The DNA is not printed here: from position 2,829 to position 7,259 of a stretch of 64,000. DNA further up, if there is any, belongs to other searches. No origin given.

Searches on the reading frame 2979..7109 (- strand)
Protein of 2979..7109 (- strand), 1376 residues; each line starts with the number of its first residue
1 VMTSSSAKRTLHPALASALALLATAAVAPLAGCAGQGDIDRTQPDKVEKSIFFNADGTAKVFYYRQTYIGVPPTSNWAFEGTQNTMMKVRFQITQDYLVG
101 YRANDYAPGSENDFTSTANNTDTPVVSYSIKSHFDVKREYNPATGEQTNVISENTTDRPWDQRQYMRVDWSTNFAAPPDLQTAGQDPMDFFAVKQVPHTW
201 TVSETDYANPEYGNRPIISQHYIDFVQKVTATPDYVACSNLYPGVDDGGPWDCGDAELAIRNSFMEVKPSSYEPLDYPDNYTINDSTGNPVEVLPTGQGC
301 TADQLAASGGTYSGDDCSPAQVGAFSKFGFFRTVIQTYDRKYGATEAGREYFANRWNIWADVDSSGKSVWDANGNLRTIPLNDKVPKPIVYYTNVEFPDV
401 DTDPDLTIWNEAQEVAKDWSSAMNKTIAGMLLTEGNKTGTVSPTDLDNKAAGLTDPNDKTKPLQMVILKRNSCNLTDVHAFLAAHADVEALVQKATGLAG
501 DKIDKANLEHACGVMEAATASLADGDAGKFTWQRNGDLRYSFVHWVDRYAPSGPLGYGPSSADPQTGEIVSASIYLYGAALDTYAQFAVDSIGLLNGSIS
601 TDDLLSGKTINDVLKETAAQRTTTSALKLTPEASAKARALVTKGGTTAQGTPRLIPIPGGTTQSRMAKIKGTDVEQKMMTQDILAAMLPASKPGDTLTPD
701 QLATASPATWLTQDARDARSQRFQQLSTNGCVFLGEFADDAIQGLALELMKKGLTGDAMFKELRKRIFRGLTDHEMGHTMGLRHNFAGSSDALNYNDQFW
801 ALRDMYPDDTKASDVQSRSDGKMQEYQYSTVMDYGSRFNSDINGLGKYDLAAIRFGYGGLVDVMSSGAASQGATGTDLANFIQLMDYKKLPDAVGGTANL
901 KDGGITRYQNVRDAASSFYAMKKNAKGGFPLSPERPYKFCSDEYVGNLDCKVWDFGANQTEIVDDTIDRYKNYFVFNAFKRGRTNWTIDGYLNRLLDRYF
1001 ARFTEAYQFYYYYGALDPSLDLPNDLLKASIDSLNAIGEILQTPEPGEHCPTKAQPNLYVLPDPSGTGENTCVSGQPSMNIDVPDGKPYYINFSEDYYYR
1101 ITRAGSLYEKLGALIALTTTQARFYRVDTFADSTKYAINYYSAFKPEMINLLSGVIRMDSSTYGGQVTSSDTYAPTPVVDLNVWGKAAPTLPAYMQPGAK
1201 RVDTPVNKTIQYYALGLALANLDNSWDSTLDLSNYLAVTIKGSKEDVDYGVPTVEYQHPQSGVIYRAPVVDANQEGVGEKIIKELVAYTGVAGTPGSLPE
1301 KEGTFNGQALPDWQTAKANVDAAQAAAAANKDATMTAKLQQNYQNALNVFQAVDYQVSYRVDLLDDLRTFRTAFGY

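Call 86: search_protein_families(library=pfam, proteins=[window:2979-7109:-], max_evalue=0.00001)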
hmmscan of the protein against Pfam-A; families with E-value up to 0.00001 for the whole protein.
window:2979-7109:- (1376 aa): 1 family
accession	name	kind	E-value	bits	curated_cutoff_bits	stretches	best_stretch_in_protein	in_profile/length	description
PF16313.11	DUF4953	-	1.5e-08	34.7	24.2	1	761-862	6-100/316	Met-zincin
